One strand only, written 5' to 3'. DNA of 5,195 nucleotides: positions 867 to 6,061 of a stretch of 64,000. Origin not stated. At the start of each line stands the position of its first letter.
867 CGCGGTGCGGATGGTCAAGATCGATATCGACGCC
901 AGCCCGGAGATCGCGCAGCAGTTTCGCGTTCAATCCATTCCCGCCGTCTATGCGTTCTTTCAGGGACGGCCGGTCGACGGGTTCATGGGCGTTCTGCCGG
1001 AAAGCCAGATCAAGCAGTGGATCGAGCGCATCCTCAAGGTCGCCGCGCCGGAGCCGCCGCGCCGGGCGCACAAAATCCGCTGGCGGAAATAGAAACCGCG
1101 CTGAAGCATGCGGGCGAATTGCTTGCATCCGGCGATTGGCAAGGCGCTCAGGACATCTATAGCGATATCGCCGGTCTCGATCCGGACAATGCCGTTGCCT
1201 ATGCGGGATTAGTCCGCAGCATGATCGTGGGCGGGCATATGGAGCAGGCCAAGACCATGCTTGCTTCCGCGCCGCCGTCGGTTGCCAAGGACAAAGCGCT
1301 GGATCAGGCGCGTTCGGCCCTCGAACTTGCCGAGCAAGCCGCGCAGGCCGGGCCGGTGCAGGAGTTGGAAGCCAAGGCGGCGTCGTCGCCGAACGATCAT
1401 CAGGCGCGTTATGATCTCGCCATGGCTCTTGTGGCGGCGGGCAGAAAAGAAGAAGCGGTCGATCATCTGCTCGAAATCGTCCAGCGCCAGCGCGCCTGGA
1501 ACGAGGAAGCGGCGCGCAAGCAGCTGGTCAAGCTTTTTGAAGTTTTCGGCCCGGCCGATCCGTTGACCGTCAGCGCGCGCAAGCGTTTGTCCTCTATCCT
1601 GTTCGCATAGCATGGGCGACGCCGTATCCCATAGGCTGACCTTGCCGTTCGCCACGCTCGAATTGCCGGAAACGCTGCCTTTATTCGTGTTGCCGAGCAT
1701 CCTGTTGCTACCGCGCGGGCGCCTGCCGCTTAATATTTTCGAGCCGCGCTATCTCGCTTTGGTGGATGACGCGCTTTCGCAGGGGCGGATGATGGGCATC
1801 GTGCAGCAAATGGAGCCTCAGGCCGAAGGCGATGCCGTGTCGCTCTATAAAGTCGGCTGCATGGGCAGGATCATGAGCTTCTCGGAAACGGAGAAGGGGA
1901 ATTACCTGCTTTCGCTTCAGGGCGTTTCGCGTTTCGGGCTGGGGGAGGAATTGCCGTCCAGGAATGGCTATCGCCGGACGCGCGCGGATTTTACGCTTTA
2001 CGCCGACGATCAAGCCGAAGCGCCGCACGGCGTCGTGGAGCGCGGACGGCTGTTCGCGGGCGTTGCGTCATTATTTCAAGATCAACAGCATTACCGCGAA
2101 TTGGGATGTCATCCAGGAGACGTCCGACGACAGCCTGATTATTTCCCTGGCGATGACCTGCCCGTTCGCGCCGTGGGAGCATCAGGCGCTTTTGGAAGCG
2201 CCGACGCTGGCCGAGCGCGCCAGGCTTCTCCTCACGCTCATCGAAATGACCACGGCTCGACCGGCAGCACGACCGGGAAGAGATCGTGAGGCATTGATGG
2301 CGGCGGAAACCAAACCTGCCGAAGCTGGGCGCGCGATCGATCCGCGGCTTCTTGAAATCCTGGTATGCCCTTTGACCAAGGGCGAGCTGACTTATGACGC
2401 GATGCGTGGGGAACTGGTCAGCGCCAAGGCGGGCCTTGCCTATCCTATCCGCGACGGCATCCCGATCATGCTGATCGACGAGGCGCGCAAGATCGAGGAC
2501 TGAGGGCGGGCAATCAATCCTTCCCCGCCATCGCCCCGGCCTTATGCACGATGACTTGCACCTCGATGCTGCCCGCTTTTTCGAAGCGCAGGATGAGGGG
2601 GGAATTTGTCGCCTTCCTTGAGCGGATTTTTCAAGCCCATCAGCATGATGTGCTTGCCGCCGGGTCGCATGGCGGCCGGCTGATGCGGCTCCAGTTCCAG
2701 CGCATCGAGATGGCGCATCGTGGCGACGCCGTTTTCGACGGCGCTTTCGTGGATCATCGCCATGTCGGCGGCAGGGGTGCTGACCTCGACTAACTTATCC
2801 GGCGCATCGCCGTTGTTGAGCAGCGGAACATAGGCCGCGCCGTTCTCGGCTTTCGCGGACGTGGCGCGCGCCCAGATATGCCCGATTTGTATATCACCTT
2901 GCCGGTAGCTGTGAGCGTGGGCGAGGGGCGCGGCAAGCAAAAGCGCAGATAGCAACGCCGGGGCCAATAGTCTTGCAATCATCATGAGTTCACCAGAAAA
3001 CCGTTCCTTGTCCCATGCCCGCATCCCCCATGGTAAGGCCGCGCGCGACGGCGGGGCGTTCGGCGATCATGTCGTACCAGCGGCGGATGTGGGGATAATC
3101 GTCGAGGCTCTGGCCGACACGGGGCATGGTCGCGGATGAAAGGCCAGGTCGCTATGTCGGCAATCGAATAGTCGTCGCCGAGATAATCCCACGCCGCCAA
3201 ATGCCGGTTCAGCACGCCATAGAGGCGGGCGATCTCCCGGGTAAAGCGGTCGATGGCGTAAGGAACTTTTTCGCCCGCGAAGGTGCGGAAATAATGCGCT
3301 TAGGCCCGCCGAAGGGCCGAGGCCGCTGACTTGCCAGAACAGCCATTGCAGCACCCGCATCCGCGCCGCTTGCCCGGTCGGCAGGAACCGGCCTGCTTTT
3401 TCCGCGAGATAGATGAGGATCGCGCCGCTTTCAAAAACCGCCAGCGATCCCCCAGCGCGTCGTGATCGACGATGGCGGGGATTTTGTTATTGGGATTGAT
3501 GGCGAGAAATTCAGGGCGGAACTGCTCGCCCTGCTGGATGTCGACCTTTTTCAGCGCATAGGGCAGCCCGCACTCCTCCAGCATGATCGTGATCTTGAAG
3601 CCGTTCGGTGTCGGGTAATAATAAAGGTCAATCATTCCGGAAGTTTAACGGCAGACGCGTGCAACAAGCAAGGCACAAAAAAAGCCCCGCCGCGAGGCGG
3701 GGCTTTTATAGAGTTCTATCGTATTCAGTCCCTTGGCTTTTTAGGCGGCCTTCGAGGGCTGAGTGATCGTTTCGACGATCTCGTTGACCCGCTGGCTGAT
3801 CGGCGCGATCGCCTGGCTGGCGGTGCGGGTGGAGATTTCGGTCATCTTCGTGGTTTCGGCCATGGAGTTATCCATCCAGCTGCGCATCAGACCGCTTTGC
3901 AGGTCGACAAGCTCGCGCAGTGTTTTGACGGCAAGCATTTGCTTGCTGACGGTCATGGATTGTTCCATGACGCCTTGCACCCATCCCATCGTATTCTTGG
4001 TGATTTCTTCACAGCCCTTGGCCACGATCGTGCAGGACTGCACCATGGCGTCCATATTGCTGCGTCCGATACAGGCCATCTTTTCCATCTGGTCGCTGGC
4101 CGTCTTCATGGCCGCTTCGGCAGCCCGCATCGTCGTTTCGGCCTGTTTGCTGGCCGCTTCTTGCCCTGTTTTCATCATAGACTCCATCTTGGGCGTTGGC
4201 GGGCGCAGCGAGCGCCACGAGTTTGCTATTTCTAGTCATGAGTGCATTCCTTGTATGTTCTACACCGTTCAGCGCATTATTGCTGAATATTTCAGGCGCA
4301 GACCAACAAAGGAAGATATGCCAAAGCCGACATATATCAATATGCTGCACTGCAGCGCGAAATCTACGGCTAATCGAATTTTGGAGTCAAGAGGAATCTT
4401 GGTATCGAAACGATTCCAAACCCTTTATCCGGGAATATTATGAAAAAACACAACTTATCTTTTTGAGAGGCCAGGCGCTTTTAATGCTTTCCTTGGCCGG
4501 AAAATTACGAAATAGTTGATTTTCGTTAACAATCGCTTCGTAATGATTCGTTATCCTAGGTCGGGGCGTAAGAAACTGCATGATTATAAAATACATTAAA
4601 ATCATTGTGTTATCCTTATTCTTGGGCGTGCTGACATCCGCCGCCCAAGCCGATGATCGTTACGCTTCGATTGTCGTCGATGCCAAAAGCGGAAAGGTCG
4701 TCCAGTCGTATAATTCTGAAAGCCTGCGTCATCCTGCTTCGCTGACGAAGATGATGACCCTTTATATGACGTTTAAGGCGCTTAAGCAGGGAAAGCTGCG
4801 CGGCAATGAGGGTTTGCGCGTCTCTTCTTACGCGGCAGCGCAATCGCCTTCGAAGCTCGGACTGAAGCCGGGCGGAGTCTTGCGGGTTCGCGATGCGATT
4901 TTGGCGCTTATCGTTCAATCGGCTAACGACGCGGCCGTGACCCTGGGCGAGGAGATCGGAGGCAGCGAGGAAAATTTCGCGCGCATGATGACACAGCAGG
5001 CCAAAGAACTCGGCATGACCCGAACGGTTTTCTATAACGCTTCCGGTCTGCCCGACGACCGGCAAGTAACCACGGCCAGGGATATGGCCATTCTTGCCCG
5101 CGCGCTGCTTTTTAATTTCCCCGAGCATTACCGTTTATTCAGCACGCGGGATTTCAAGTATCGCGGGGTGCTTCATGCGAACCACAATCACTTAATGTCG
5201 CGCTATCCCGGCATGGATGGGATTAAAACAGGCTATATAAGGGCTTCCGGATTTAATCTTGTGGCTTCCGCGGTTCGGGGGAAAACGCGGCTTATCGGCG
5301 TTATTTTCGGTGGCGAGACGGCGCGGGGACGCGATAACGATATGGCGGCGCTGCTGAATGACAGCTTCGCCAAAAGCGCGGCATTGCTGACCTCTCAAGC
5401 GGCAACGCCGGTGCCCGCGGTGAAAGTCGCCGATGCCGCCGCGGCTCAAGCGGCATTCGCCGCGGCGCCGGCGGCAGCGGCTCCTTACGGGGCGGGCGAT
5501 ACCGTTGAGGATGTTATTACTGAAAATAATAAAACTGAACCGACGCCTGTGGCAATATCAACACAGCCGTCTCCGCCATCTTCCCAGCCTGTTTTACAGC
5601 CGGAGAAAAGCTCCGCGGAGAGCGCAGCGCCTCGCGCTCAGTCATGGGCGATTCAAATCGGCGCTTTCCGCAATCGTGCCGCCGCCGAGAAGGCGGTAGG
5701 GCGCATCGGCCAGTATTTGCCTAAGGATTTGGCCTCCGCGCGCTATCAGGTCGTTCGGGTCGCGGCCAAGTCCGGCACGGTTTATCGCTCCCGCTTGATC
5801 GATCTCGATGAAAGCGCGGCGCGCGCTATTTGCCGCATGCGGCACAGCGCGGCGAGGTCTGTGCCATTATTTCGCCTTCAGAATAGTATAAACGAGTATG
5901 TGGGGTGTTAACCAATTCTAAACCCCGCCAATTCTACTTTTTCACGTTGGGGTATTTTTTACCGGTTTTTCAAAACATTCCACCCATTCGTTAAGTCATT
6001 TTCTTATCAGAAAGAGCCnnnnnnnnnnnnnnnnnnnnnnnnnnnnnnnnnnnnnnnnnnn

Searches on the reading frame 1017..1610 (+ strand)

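Call 50: search_protein_families(library=pfam, proteins=[window:1017-1610:+], max_evalue=0.001)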
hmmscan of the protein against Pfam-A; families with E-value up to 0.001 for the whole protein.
window:1017-1610:+ (197 aa): 4 families
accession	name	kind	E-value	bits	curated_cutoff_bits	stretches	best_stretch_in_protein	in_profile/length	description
PF14561.12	TPR_20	-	4.1e-33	114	25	1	107-196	1-90/90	Tetratricopeptide repeat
PF14559.12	TPR_19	-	3.1e-16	59.9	25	1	35-101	1-67/68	Tetratricopeptide repeat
PF13428.12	TPR_14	-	3.3e-06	27.7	23.5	0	129-172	2-43/44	Tetratricopeptide repeat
PF13432.12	TPR_16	-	1.8e-05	25.5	32.7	0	97-157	12-60/65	Tetratricopeptide repeat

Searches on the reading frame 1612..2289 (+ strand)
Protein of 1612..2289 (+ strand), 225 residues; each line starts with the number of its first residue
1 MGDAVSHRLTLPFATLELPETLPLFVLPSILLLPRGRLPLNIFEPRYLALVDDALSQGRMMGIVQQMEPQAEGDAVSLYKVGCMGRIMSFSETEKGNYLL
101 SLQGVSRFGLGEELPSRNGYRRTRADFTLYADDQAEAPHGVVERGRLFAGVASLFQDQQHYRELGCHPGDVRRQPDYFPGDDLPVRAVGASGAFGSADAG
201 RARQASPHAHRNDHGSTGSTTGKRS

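Call 50: search_protein_families(library=pfam, proteins=[window:1612-2289:+], max_evalue=0.001)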
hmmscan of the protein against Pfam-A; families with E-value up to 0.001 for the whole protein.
window:1612-2289:+ (225 aa): 1 family
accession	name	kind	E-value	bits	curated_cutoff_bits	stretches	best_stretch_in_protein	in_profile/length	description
PF02190.22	LON_substr_bdg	-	5e-19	69.5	28.7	1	21-126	1-111/200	ATP-dependent protease La (LON) substrate-binding domain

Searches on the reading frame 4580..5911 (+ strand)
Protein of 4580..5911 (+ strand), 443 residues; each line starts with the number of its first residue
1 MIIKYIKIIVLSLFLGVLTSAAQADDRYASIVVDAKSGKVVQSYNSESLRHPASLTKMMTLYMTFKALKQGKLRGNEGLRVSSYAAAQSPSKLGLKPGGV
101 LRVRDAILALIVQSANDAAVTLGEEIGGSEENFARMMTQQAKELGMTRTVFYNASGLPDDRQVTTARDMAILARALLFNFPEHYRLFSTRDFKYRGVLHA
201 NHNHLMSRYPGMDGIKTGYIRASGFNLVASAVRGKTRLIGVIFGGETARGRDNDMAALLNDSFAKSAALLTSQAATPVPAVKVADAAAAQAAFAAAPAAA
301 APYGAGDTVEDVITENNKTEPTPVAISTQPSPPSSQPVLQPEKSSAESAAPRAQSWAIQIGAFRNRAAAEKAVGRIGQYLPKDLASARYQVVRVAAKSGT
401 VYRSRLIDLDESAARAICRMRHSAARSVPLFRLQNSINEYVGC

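Call 50: search_protein_families(library=pfam, proteins=[window:4580-5911:+], max_evalue=0.001)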
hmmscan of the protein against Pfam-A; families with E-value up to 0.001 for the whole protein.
window:4580-5911:+ (443 aa): 3 families
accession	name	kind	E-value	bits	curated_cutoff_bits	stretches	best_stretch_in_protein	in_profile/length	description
PF00768.25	Peptidase_S11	-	3e-59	200.8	27.6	1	29-246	14-238/239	D-alanyl-D-alanine carboxypeptidase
PF13354.11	Beta-lactamase2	-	2.6e-13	50.3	22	1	32-177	4-147/214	Beta-lactamase enzyme family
PF05036.18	SPOR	-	0.0001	23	21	1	355-418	4-61/76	SPOR domain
